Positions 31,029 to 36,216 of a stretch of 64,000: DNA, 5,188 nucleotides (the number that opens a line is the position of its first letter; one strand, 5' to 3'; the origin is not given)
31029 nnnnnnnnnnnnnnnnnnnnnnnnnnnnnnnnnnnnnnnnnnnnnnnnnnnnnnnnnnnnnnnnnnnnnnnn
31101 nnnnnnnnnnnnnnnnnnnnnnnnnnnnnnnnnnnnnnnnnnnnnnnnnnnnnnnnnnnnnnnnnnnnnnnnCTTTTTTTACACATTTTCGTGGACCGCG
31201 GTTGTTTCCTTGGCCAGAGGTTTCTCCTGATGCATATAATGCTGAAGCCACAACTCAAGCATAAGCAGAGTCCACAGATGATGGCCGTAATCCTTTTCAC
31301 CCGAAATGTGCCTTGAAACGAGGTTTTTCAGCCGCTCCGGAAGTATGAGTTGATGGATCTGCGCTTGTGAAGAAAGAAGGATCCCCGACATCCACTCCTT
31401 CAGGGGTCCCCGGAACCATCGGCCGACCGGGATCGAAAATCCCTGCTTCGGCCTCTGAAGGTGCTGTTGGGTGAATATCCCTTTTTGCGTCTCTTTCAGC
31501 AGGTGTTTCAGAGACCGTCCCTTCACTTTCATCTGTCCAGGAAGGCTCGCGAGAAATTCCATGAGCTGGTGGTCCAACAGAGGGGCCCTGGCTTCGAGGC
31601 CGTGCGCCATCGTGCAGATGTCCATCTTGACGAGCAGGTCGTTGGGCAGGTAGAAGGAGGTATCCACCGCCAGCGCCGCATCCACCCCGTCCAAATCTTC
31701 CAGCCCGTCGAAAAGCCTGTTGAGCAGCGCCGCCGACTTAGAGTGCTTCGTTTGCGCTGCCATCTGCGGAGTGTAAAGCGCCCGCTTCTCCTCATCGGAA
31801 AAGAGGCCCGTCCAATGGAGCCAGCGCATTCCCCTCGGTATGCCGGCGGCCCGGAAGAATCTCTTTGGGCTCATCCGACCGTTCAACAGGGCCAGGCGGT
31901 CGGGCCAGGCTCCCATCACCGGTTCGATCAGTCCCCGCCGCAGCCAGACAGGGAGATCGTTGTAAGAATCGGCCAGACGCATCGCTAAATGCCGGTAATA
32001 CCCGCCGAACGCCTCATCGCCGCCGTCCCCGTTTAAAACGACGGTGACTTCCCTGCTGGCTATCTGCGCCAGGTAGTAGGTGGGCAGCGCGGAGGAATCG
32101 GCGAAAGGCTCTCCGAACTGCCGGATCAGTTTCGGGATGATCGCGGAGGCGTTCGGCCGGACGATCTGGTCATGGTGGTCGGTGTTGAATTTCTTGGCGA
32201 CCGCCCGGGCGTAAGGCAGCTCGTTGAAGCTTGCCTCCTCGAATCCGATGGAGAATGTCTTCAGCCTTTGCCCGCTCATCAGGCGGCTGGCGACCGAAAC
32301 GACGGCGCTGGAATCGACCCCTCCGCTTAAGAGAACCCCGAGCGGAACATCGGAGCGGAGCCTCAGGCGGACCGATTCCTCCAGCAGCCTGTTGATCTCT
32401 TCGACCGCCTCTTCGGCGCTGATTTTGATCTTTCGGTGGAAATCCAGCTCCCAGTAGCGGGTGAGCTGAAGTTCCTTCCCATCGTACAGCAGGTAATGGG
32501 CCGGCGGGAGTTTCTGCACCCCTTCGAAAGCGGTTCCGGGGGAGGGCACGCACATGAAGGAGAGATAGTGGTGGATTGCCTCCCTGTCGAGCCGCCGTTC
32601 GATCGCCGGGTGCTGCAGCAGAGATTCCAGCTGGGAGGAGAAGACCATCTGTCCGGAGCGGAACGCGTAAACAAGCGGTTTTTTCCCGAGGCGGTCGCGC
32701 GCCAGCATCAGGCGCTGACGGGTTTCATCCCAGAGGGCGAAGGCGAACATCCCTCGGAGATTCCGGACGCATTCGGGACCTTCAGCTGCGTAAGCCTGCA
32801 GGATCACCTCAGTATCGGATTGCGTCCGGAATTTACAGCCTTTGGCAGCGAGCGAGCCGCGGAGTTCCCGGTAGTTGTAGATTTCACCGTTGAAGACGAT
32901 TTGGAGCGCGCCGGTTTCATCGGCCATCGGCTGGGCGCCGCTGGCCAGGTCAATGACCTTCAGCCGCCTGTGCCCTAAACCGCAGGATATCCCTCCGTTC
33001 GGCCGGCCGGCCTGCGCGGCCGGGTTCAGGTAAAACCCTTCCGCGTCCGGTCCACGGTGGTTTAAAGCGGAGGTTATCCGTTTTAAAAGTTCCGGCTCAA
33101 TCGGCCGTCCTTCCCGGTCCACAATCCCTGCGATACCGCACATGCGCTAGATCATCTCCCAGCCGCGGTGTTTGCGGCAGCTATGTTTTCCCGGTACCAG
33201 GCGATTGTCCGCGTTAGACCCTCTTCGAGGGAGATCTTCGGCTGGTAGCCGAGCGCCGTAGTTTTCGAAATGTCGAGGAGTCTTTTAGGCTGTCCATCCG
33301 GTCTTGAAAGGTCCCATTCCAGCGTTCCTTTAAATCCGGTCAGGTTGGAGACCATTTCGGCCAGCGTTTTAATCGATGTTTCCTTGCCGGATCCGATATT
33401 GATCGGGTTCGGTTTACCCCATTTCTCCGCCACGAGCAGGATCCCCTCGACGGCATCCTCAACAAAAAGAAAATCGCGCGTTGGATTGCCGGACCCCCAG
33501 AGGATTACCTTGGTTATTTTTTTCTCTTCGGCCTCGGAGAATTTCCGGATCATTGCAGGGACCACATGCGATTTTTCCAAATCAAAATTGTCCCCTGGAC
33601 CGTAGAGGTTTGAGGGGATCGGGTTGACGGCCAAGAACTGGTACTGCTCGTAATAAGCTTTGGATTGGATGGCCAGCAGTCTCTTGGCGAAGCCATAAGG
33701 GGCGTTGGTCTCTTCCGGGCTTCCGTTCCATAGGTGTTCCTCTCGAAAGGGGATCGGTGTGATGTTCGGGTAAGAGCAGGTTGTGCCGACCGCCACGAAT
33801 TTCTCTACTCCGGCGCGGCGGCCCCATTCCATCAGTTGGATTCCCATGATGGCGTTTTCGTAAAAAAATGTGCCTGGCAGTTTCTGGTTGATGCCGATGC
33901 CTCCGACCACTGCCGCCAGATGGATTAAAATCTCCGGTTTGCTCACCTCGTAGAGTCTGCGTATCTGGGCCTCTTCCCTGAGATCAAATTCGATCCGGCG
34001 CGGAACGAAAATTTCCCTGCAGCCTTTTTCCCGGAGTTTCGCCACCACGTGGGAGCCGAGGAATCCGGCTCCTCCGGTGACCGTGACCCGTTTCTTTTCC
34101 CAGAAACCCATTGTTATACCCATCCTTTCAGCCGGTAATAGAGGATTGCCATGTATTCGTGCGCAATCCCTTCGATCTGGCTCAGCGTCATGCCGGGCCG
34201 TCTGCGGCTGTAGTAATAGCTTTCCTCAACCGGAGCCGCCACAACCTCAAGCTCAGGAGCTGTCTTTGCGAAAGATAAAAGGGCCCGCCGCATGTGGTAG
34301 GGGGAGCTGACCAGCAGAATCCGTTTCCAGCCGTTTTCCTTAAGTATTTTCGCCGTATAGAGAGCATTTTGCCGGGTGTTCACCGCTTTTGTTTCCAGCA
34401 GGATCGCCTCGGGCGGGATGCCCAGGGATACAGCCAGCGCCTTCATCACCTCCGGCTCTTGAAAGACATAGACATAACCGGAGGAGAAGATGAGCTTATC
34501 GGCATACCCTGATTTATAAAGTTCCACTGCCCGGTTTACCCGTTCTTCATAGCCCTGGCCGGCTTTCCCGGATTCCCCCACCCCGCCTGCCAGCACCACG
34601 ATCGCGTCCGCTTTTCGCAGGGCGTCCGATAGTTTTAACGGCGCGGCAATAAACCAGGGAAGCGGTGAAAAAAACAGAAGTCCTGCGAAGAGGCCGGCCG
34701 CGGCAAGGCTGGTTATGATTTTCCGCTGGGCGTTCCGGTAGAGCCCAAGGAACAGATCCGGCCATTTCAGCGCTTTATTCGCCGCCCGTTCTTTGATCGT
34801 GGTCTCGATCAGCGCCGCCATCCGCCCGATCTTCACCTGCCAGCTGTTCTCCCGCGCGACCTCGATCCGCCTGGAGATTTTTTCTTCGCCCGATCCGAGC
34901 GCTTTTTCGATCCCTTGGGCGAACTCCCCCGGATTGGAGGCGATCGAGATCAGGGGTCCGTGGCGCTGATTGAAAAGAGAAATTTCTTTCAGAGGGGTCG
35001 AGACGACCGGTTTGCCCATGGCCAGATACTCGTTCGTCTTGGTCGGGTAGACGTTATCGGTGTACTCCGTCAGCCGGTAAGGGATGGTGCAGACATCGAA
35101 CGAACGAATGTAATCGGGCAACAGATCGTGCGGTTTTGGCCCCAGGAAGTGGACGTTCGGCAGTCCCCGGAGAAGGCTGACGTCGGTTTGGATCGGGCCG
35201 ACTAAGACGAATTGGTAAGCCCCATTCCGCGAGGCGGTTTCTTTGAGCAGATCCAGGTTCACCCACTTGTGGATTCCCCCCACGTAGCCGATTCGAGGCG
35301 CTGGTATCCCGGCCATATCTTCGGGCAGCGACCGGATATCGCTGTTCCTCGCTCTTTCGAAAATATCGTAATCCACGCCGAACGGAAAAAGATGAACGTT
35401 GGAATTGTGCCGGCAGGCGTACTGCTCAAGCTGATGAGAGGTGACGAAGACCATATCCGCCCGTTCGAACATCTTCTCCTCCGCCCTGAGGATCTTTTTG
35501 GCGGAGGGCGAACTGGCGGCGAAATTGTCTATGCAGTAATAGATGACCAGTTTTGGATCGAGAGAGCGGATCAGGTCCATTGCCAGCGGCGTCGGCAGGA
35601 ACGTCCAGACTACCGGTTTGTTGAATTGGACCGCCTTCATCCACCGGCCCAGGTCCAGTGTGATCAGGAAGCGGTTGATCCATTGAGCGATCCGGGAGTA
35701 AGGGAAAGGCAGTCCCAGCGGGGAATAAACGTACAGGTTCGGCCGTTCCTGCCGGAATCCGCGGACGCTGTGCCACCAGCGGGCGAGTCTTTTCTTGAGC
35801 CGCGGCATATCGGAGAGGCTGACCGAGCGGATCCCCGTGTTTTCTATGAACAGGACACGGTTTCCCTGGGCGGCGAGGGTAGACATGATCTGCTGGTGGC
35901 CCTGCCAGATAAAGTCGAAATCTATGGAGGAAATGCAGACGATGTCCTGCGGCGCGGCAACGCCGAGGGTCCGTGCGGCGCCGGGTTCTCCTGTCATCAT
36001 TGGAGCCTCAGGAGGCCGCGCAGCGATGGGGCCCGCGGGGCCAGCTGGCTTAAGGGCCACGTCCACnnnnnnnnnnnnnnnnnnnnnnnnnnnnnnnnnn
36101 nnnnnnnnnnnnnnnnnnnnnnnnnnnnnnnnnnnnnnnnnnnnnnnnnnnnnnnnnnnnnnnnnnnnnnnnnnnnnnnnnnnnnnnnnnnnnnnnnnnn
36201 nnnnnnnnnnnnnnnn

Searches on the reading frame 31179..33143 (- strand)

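Call 10: search_protein_families(library=pfam, proteins=[window:31179-33143:-], max_evalue=0.000001)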
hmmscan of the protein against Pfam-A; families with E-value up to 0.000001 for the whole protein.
window:31179-33143:- (654 aa): 3 families
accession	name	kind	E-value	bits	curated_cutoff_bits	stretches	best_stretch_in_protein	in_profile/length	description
PF00733.27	Asn_synthase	-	1.6e-94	317.9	21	1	250-634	2-354/354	Asparagine synthase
PF13537.11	GATase_7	-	3.1e-46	156.8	25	1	58-176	1-122/123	Glutamine amidotransferase domain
PF13522.11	GATase_6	-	1.1e-41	142.3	27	1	53-170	11-129/130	Glutamine amidotransferase domain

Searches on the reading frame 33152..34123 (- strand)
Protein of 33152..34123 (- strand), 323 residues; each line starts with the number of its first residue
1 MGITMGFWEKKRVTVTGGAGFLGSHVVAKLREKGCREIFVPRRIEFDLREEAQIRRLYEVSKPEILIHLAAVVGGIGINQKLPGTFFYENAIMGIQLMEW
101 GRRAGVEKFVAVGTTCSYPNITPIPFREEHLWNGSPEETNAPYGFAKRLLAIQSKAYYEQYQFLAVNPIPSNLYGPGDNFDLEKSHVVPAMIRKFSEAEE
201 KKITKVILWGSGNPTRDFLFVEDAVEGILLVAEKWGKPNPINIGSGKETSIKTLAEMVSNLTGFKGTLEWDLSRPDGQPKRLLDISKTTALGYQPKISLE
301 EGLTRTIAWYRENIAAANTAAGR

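Call 10: search_protein_families(library=pfam, proteins=[window:33152-34123:-], max_evalue=0.000001)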
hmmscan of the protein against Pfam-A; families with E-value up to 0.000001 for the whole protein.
window:33152-34123:- (323 aa): 2 families
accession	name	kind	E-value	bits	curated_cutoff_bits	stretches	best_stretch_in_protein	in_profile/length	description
PF01370.27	Epimerase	-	1.7e-55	188.5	20.9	1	13-244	1-240/240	NAD dependent epimerase/dehydratase family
PF16363.11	GDP_Man_Dehyd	-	5e-30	105.5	27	1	45-305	58-331/332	GDP-mannose 4,6 dehydratase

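Call 14: search_protein_families(library=ncbifam, proteins=[window:33152-34123:-], max_evalue=0.00001)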
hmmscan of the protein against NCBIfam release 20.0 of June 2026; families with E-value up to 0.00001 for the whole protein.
window:33152-34123:- (323 aa): 14 families
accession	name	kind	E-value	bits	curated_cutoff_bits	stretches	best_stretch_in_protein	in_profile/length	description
NF047922.1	GDPFucSynFcl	equivalog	4.8e-84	282.4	500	1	10-314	2-305/308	GDP-L-fucose synthase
TIGR01181.1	dTDP_gluc_dehyt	equivalog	2.7e-26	92.4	365.1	1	46-314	57-315/321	dTDP-glucose 4,6-dehydratase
TIGR04180.1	EDH_00030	hypoth_equivalog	6.1e-23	81.3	475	1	47-274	57-268/297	NAD-dependent 4,6-dehydratase LegB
TIGR01179.1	galE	equivalog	1.5e-21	76.6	262.3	1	44-313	52-328/332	UDP-glucose 4-epimerase GalE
TIGR02197.1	heptose_epim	equivalog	5.1e-17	62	274.6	1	14-312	2-315/316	ADP-glyceromanno-heptose 6-epimerase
TIGR02622.1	CDP_4_6_dhtase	equivalog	3.4e-15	56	278.45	1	46-316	61-336/352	CDP-glucose 4,6-dehydratase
NF007490.0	PRK10084.1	subfamily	1.5e-12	47.1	649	1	140-315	164-339/361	dTDP-glucose 4,6-dehydratase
NF007582.0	PRK10217.1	equivalog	2e-10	40.3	698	1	47-314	59-335/355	dTDP-glucose 4,6-dehydratase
NF008360.0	PRK11150.1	equivalog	2e-08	33.8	452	0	142-261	139-253/310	ADP-glyceromanno-heptose 6-epimerase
NF007956.0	PRK10675.1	subfamily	4.2e-08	32.7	394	0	41-149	52-155/338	UDP-glucose 4-epimerase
NF011728.1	PRK15181.1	equivalog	4.3e-08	32.5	760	1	95-313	122-340/348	Vi polysaccharide biosynthesis UDP-N-acetylglucosaminuronic acid C-4 epimerase TviC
NF042422.1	oxyalk_red_OleD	equivalog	3.1e-07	30.1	580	0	12-226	2-209/329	2-alkyl-3-oxoalkanoate reductase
TIGR01472.1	gmd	equivalog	6.9e-07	28.8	415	1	47-270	62-274/342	GDP-mannose 4,6-dehydratase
TIGR01214.1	rmlD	equivalog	3.9e-06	26.2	224.05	1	12-73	1-61/285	dTDP-4-dehydrorhamnose reductase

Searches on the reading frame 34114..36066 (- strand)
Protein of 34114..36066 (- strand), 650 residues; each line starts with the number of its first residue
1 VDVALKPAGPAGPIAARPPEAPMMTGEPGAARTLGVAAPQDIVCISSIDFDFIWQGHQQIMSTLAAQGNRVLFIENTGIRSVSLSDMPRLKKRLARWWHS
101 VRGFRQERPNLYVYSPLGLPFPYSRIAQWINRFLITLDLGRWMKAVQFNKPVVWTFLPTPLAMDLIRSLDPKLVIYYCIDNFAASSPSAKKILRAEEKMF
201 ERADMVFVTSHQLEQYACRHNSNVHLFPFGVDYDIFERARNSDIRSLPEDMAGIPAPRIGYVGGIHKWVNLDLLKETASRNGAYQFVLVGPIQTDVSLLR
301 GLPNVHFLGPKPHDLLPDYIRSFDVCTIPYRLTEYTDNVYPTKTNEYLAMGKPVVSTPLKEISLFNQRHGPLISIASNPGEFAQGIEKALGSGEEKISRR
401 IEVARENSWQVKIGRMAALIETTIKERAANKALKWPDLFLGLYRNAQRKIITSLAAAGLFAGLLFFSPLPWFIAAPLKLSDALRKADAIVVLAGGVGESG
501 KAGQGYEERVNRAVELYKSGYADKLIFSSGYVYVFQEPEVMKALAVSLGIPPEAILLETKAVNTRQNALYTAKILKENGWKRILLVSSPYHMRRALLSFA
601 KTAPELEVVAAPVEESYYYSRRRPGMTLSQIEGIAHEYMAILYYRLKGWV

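Call 10: search_protein_families(library=pfam, proteins=[window:34114-36066:-], max_evalue=0.000001)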
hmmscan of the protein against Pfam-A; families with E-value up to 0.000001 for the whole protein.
window:34114-36066:- (650 aa): 2 families
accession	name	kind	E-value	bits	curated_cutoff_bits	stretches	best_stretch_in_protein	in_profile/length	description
PF02698.23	DUF218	-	3.9e-30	104.9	27.6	1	487-639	1-132/133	DUF218 domain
PF13692.12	Glyco_trans_1_4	-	6e-14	53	27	1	257-390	2-140/142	Glycosyl transferases group 1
